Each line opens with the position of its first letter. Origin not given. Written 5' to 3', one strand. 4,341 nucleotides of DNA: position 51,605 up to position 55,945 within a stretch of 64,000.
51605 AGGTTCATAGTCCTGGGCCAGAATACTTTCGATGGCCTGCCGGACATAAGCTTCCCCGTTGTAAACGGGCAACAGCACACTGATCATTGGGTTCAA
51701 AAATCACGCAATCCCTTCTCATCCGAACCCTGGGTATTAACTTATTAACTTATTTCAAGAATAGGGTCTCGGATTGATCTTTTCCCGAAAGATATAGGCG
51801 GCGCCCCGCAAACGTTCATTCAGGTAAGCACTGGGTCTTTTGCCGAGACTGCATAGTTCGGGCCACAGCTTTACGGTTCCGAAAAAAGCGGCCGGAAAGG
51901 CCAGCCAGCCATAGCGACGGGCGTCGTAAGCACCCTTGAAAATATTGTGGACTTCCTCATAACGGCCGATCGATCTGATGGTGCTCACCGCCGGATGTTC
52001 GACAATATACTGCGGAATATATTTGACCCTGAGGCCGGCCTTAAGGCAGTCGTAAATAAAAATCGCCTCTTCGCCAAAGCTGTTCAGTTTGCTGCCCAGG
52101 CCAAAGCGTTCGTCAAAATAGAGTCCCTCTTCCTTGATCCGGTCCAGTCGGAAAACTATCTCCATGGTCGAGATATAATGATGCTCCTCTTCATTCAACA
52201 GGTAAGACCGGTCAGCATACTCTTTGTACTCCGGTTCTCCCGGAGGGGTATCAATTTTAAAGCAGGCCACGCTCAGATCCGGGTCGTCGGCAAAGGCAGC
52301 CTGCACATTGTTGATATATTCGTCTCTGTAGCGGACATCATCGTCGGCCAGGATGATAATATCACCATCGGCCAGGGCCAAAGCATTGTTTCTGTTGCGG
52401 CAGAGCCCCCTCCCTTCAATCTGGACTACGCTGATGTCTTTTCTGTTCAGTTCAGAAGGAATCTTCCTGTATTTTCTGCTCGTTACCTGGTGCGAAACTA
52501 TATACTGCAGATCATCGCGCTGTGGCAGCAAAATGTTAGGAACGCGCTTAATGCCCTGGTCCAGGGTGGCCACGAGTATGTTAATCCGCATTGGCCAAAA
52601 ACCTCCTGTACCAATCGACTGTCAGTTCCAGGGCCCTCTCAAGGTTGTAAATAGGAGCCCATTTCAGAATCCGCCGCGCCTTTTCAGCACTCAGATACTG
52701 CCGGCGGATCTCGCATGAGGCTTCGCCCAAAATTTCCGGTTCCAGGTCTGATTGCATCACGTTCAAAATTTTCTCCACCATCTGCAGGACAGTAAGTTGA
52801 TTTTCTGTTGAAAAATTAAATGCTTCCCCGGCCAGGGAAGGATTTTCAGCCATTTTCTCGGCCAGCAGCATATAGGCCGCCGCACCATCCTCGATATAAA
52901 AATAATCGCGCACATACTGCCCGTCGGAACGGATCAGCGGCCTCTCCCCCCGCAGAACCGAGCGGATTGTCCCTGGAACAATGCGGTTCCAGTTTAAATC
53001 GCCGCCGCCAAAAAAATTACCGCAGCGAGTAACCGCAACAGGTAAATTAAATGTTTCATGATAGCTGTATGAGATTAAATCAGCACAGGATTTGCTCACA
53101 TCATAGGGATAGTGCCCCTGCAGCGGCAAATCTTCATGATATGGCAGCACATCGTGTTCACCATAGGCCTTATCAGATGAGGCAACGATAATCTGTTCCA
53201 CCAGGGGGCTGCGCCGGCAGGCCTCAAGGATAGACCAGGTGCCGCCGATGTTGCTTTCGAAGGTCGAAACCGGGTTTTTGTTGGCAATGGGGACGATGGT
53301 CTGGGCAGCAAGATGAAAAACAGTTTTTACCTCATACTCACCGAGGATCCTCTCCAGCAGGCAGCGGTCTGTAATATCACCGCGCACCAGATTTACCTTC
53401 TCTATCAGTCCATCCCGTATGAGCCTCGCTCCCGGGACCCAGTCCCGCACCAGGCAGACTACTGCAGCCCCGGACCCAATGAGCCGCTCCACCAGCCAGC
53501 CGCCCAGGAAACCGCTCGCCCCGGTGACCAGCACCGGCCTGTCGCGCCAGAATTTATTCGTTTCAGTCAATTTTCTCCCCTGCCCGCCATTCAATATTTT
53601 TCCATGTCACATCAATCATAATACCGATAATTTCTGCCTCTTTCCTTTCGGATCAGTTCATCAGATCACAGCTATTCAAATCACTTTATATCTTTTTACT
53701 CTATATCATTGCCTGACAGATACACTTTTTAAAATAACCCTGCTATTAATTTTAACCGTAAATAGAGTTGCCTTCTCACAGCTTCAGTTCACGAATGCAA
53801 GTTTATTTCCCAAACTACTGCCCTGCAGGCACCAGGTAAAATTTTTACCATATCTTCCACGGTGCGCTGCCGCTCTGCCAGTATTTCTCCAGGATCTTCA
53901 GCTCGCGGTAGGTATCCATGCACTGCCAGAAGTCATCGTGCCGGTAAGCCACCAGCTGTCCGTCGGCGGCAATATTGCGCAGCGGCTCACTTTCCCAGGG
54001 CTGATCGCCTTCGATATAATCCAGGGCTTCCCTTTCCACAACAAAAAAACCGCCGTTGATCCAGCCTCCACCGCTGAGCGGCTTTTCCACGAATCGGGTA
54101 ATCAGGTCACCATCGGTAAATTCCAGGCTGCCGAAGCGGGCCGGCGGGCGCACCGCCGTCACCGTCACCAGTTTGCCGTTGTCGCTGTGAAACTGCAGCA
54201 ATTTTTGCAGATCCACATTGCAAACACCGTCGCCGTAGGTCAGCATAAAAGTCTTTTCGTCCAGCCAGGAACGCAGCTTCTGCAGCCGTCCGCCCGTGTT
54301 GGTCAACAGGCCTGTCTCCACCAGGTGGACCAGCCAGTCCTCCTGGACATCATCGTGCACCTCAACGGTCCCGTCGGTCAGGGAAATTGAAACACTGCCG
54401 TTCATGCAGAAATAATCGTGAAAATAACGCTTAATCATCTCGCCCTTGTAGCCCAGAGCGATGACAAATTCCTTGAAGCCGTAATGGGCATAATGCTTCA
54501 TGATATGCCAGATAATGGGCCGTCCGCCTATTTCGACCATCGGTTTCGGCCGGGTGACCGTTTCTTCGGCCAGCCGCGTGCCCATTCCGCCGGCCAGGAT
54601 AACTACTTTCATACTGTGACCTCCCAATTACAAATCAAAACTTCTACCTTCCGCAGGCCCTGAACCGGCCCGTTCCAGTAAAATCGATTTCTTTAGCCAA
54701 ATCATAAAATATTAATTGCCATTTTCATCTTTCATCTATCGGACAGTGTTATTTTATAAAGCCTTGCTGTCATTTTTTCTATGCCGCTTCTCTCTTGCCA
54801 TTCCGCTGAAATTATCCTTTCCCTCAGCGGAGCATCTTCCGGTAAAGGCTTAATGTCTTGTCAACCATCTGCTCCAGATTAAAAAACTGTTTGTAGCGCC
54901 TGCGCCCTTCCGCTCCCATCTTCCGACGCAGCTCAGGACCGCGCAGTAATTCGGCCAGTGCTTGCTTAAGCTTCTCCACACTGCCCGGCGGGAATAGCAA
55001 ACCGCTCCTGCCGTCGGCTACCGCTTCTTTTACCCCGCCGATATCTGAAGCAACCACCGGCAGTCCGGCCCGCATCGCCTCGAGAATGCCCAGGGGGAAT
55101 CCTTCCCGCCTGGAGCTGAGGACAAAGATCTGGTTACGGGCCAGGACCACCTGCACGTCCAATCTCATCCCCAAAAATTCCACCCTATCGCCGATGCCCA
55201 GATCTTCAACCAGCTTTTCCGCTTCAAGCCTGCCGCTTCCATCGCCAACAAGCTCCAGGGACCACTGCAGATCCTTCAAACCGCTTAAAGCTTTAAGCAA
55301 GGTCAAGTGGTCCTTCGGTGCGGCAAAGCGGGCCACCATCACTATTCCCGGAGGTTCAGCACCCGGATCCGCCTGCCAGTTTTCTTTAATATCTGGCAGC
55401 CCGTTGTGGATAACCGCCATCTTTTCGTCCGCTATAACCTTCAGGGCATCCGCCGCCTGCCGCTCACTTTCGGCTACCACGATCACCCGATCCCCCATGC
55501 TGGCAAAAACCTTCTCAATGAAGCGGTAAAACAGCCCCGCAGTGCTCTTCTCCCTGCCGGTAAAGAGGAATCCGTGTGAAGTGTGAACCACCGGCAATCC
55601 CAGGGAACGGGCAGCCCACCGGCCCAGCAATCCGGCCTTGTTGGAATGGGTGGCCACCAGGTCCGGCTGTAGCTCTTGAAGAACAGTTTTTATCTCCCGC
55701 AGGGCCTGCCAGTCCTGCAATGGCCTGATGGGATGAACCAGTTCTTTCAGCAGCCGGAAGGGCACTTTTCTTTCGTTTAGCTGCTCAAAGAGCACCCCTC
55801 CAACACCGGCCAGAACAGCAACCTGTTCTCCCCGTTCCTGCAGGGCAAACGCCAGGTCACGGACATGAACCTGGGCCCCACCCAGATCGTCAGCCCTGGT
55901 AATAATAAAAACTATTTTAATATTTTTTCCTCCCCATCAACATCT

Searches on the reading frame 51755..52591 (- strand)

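Call 8: search_protein_families(library=pfam, proteins=[window:51755-52591:-])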
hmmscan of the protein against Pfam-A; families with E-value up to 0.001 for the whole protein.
window:51755-52591:- (278 aa): 1 family
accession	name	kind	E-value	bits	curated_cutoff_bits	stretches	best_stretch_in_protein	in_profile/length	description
PF00535.33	Glycos_transf_2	-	2.7e-09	37.6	23.3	1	49-128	51-130/168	Glycosyl transferase family 2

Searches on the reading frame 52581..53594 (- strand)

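Call 15: search_protein_families(library=pfam, proteins=[window:52581-53594:-])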
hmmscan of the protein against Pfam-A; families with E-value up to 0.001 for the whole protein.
window:52581-53594:- (337 aa): 8 families
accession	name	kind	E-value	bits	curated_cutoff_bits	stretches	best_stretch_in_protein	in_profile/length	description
PF01370.27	Epimerase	-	2.3e-47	161.8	20.9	1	21-253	1-233/240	NAD dependent epimerase/dehydratase family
PF16363.11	GDP_Man_Dehyd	-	2.5e-46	159.1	27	1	22-323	1-330/332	GDP-mannose 4,6 dehydratase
PF02719.21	Polysacc_synt_2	-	8.1e-18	65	20.2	1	21-281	1-248/293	Polysaccharide biosynthesis protein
PF01073.25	3Beta_HSD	-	1.1e-14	54.6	22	1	22-262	1-249/280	3-beta hydroxysteroid dehydrogenase/isomerase family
PF07993.18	NAD_binding_4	-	5.3e-11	42.6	20.1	1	23-196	1-209/258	Male sterility protein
PF04321.23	RmlD_sub_bind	-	4.8e-09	36.1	27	1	21-283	3-234/287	RmlD substrate binding domain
PF05368.20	NmrA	-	3.9e-05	23.8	27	1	20-94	4-75/298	NmrA-like family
PF08659.16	KR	-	0.00011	22.6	22.6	1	21-146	3-143/180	KR domain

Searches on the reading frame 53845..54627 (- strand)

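Call 15: search_protein_families(library=pfam, proteins=[window:53845-54627:-])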
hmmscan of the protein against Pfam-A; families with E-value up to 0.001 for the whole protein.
window:53845-54627:- (260 aa): 2 families
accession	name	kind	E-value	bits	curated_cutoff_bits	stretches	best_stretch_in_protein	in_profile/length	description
PF00483.29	NTP_transferase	-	1.3e-23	84.3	21.2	1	7-208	1-192/245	Nucleotidyl transferase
PF12804.13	NTP_transf_3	-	3.7e-08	34.2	27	1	8-64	1-50/160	MobA-like NTP transferase domain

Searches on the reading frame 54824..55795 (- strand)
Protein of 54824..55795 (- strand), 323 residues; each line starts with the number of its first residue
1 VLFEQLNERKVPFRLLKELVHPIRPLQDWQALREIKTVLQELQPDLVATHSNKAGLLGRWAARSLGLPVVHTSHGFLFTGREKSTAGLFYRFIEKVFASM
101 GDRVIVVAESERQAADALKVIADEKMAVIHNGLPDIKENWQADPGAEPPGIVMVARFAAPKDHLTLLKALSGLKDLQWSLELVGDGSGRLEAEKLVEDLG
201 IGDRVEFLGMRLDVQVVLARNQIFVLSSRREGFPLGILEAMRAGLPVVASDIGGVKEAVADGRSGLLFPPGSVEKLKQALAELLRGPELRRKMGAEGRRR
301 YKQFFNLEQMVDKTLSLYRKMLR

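Call 15: search_protein_families(library=pfam, proteins=[window:54824-55795:-])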
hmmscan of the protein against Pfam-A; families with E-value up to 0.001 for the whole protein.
window:54824-55795:- (323 aa): 7 families
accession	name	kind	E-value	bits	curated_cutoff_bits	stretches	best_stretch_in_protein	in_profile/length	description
PF00534.26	Glycos_transf_1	-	9.9e-38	129.8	26.4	1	146-300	13-172/172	Glycosyl transferases group 1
PF13692.12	Glyco_trans_1_4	-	1.4e-33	116.6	27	1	149-285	2-141/142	Glycosyl transferases group 1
PF13579.12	Glyco_trans_4_4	-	1.1e-20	75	29.7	1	6-132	35-158/158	Glycosyl transferase 4-like domain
PF13439.12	Glyco_transf_4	-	1.1e-18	68.3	28.5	1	22-133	51-166/170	Glycosyltransferase Family 4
PF20706.3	GT4-conflict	-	1.9e-08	34.2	26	1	31-263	70-324/385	Family 4 Glycosyltransferase in conflict systems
PF13524.12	Glyco_trans_1_2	-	1.6e-07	31.8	25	1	221-315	47-143/144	Glycosyl transferase-like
PF13477.12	Glyco_trans_4_2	-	4e-06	27.5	23.4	1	28-105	59-136/139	Glycosyl transferase 4-like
